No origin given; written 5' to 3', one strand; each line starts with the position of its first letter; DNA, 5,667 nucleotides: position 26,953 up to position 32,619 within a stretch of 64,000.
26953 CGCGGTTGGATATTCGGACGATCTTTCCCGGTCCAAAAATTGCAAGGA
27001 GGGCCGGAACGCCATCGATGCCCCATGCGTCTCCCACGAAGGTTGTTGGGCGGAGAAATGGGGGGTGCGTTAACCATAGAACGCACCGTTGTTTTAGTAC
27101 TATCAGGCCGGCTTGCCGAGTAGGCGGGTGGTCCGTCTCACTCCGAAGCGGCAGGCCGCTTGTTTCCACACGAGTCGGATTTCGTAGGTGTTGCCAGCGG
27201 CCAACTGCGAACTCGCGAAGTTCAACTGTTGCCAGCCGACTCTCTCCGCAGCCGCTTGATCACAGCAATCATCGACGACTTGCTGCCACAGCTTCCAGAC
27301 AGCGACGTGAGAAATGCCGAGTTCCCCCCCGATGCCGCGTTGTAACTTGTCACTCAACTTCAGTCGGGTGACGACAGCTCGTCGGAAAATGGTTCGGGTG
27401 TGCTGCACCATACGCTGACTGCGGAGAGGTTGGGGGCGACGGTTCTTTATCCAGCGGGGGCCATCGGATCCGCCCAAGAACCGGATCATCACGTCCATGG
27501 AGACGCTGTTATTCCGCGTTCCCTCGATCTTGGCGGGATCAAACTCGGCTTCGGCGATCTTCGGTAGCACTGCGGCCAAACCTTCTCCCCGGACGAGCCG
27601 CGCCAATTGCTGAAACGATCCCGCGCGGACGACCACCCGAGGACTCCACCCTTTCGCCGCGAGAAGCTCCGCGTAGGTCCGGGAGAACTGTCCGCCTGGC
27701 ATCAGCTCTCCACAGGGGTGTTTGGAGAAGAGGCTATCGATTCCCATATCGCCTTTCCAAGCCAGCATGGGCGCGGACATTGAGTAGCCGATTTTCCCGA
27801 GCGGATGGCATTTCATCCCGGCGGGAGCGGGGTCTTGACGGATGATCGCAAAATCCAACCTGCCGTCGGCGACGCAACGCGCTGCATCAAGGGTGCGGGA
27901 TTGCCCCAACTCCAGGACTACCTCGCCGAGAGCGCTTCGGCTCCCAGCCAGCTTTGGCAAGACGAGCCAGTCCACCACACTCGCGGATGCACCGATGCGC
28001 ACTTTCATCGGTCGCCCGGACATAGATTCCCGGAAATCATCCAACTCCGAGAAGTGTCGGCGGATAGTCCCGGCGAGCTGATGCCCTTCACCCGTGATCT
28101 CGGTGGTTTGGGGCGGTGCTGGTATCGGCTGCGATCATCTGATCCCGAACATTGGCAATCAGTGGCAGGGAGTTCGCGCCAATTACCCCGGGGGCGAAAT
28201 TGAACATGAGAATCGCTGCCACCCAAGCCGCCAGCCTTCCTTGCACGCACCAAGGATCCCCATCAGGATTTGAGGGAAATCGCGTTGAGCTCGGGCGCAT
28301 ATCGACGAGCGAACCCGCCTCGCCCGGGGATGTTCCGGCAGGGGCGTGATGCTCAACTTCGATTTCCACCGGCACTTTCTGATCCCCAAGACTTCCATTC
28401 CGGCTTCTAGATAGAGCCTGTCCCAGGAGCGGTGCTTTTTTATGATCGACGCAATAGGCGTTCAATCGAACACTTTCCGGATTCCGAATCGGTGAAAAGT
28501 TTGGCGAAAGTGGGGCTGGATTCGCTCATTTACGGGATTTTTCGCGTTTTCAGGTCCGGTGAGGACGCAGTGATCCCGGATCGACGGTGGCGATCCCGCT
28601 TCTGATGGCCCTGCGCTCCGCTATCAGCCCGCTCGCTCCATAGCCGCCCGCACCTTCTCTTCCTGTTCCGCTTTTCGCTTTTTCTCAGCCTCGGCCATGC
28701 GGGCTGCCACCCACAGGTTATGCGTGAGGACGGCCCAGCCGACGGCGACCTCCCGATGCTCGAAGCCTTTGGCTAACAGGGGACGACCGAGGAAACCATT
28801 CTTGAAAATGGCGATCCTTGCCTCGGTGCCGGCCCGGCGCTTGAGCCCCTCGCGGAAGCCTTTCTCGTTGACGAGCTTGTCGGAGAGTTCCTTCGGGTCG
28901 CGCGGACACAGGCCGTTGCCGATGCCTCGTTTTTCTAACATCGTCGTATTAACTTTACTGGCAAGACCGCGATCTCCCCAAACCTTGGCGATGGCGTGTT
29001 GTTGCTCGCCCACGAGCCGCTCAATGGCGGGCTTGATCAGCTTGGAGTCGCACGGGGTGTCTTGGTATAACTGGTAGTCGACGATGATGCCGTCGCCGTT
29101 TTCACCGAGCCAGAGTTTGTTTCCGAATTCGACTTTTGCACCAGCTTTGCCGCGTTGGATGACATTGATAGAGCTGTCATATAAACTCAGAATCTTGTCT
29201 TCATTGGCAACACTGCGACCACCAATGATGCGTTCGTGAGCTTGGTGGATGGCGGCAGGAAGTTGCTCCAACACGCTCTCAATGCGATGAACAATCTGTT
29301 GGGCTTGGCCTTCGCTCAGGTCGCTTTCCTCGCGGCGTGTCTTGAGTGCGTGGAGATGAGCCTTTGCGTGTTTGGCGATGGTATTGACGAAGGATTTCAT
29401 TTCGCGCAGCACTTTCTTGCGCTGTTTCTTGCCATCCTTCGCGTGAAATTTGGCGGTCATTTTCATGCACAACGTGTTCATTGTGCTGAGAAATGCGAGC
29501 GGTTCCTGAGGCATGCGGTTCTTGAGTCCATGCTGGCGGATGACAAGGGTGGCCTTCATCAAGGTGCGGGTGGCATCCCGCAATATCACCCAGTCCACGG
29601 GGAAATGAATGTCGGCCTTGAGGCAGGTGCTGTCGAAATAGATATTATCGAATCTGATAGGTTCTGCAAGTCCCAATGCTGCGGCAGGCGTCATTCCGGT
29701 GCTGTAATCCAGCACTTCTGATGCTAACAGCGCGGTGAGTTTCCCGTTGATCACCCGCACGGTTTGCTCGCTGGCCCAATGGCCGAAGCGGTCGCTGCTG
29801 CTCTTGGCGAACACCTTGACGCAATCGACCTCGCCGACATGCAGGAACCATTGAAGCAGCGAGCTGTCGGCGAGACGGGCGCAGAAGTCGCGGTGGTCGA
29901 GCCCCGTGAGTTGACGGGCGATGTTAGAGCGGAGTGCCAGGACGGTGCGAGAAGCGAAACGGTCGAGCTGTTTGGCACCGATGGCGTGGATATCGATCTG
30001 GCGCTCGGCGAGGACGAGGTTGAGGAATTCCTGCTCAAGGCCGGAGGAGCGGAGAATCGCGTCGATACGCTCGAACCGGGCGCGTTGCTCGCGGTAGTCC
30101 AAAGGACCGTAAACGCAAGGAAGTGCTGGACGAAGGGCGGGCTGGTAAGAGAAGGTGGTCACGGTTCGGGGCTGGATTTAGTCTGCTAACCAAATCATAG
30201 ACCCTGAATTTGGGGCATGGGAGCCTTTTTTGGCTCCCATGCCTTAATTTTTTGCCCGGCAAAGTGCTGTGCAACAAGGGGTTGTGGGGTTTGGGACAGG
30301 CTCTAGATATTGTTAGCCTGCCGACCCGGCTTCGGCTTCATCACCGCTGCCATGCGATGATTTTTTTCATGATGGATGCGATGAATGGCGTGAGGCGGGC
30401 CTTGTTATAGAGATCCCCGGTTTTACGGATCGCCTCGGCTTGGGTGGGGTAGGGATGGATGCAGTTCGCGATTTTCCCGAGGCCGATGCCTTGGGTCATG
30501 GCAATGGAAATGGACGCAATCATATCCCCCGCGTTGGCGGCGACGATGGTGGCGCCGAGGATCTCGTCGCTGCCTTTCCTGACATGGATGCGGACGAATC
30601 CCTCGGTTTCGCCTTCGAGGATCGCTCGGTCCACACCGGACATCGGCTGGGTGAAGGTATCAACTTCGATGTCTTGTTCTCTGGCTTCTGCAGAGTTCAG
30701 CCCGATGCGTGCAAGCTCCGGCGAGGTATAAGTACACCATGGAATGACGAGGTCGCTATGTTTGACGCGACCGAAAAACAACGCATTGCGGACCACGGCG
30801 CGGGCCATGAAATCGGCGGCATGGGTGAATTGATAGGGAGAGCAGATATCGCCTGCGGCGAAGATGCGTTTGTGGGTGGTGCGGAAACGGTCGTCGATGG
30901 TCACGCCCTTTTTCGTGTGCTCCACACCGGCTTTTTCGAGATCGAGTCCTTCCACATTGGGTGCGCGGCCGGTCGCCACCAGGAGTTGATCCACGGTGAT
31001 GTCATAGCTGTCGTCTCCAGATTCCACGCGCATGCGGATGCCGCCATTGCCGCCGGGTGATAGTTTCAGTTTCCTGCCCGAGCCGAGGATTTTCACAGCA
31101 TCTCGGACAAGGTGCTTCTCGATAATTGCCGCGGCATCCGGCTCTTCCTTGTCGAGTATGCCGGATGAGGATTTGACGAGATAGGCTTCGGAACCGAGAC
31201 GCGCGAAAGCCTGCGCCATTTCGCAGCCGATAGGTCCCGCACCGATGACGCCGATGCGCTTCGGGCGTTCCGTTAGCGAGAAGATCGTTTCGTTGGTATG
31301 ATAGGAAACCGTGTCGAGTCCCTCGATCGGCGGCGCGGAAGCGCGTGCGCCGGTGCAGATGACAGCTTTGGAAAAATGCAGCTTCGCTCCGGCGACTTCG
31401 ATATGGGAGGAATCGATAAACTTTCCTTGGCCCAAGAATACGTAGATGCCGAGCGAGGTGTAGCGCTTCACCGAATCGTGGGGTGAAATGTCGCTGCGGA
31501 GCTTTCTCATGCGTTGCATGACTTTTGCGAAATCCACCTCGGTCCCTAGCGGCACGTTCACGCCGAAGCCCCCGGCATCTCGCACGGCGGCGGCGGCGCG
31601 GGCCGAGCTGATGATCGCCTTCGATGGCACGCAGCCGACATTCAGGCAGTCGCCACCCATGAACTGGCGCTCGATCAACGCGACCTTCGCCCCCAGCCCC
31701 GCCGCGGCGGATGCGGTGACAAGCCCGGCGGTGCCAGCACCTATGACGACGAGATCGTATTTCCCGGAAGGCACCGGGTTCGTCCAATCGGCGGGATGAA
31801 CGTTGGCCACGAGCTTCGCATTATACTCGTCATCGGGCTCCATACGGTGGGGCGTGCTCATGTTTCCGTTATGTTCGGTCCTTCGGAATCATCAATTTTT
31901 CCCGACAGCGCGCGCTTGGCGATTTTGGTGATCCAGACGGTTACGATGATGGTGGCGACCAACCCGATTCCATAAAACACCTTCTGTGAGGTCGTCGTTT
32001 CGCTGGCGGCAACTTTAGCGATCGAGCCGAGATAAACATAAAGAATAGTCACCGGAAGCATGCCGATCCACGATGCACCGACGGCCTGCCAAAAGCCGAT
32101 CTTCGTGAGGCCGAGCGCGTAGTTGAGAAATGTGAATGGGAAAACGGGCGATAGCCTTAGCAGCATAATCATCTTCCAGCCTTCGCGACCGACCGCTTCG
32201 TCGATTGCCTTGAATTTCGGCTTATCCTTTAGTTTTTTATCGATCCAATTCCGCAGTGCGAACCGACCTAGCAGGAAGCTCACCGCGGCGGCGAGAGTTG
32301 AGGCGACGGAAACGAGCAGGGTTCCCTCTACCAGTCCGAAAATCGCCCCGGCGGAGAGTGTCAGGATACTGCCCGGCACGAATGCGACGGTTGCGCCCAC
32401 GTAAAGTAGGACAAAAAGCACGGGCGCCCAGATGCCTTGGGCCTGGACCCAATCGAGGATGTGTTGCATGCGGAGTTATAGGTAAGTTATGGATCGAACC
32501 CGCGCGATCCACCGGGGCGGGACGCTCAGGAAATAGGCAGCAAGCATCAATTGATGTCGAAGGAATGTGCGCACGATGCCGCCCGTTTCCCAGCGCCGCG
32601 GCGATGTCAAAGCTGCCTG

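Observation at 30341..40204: Ten-gene organoarsenic (arsenosugar) biosynthesis operon with its own dedicated ABC transporter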

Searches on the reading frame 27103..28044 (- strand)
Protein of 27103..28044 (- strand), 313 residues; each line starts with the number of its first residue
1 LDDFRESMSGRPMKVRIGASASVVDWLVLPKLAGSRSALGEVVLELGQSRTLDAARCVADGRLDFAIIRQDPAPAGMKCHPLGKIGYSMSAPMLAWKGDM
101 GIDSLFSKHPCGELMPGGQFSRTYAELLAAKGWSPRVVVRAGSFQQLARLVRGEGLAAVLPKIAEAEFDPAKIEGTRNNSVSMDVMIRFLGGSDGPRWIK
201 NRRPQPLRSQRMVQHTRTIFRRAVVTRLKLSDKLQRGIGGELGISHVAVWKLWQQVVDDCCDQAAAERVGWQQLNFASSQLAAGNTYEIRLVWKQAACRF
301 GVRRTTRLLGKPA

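Call 43: search_protein_families(library=pfam, proteins=[window:27103-28044:-], max_evalue=0.001)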
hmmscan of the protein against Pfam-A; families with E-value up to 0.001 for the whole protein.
window:27103-28044:- (313 aa): 1 family
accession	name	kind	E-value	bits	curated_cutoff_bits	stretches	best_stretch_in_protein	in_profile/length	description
PF03466.25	LysR_substrate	-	5.4e-13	49.2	28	1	14-164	7-159/209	LysR substrate binding domain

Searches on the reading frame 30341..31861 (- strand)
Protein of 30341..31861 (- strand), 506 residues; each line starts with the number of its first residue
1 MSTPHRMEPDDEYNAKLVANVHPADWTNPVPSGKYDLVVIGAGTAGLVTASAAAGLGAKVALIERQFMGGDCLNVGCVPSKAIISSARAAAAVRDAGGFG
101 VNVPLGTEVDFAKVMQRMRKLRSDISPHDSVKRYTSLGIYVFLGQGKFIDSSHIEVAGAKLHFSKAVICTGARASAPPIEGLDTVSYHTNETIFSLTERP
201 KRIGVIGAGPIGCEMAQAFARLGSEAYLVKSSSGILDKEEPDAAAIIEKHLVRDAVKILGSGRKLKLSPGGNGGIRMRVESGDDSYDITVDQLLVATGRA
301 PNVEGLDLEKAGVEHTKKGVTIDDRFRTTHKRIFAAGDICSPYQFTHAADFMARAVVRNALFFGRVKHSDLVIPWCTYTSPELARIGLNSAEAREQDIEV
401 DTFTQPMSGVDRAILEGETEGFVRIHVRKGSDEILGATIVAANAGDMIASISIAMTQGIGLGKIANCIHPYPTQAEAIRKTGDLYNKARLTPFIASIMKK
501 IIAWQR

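Call 3: search_protein_families(library=pfam, proteins=[window:30341-31861:-])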
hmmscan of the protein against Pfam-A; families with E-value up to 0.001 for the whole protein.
window:30341-31861:- (506 aa): 14 families
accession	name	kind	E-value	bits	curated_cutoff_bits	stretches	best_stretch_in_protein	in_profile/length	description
PF07992.20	Pyr_redox_2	-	1e-54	186.4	26.1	1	35-349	1-287/291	Pyridine nucleotide-disulphide oxidoreductase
PF02852.28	Pyr_redox_dim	-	4.9e-29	101.2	25.3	1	373-480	1-108/110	Pyridine nucleotide-disulphide oxidoreductase, dimerisation domain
PF00070.33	Pyr_redox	-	5e-18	65.8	22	1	202-262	1-61/82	Pyridine nucleotide-disulphide oxidoreductase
PF01134.28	GIDA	-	7e-10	38.9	22.1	1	36-100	1-63/391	Glucose inhibited division protein A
PF00890.30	FAD_binding_2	-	3e-06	27.1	20.4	1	36-67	1-32/414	FAD binding domain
PF01262.27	AlaDh_PNT_C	-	1e-05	25.5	23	0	37-65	31-59/214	Alanine dehydrogenase/PNT, C-terminal domain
PF02737.24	3HCDH_N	-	4.2e-05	24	22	0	203-251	2-50/180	3-hydroxyacyl-CoA dehydrogenase, NAD binding domain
PF13738.12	Pyr_redox_3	-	5.6e-05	23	30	0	165-337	127-305/305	Pyridine nucleotide-disulphide oxidoreductase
PF02826.25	2-Hacid_dh_C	-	6e-05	22.9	25.1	0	197-233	33-69/178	D-isomer specific 2-hydroxyacid dehydrogenase, NAD binding domain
PF03486.20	HI0933_like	-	7.7e-05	22.7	50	1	36-66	2-32/244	HI0933-like protein Rossmann domain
PF01266.30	DAO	-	0.00018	21.6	27.9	1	36-69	1-35/353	FAD dependent oxidoreductase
PF12831.13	FAD_oxidored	-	0.00052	19.9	27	1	36-71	1-37/416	FAD dependent oxidoreductase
PF01946.23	Thi4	-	0.00086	19.1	26.2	0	35-95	18-79/235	Thi4 family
PF13450.12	NAD_binding_8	-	0.00095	19.8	21.9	0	39-72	1-35/68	NAD(P)-binding Rossmann-like domain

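Call 4: search_protein_families(library=ncbifam, proteins=[window:30341-31861:-])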
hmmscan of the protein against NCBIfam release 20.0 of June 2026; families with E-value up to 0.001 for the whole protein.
window:30341-31861:- (506 aa): 72 families (the best 25 are shown)
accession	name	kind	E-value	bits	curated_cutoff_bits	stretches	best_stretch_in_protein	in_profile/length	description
NF004991.0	PRK06370.1-3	subfamily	1.5e-230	766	620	1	3-506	4-508/509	FAD-containing oxidoreductase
TIGR02053.1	MerA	equivalog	2.1e-109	366.6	454.45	1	35-480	1-448/465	mercury(II) reductase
TIGR01350.1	lipoamide_DH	equivalog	5.3e-102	341.9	408.8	1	34-480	1-449/461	dihydrolipoyl dehydrogenase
NF004992.0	PRK06370.1-4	equivalog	8.3e-90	301.4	629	1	34-478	4-448/459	FAD-containing oxidoreductase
NF004947.0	PRK06292.2-5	equivalog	9.8e-84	281.9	592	1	34-481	3-454/474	dihydrolipoyl dehydrogenase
NF004946.0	PRK06292.2-4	subfamily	1.7e-79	267.8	634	1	34-480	3-465/487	dihydrolipoyl dehydrogenase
NF005884.0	PRK07846.1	equivalog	8.4e-76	255.4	501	1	34-467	3-432/454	mycothione reductase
NF010311.1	PRK13748.1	subfamily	2e-74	251.5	600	1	33-487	96-550/560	mercury(II) reductase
NF004776.0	PRK06116.1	equivalog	5.3e-73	246.5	480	1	34-477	4-445/450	glutathione-disulfide reductase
NF004943.0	PRK06292.2-1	equivalog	8.7e-72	242.3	432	1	34-481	3-451/456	dihydrolipoyl dehydrogenase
NF004990.0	PRK06370.1-1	equivalog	7e-71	239.2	842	1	34-478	4-448/459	FAD-containing oxidoreductase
NF004945.0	PRK06292.2-3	equivalog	1.1e-70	238.9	494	1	34-478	3-445/457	dihydrolipoyl dehydrogenase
NF040477.1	chlor_oxi_RclA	equivalog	2.5e-69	234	740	1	34-479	3-434/441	reactive chlorine resistance oxidoreductase RclA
NF005883.0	PRK07845.1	equivalog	6.4e-69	233.1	479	1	36-480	4-454/466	NAD(P)H-quinone dehydrogenase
NF004939.0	PRK06292.1-1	equivalog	6.7e-69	232.8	435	1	34-479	5-452/476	dihydrolipoyl dehydrogenase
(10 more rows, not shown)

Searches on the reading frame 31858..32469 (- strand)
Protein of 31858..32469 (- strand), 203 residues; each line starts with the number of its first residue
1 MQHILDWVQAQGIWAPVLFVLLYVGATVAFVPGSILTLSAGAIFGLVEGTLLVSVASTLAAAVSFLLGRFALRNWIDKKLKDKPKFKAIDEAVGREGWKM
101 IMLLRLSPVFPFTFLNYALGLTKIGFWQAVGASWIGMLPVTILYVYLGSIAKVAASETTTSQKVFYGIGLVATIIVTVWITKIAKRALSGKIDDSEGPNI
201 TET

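Call 3: search_protein_families(library=pfam, proteins=[window:31858-32469:-])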
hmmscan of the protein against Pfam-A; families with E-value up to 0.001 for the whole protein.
window:31858-32469:- (203 aa): 1 family
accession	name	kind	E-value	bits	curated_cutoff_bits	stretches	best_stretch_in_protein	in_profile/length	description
PF09335.16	VTT_dom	-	7.3e-31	107.6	33.9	1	31-149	1-122/123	VTT domain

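Call 4: search_protein_families(library=ncbifam, proteins=[window:31858-32469:-])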
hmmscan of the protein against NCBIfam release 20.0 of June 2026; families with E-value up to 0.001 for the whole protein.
window:31858-32469:- (203 aa): 1 family
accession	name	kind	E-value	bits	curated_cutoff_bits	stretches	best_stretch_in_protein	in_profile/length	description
NF052604.1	UndecprPTUtpABac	equivalog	0.00075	19.6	250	1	2-180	6-187/198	undecaprenyl phosphate transporter UptA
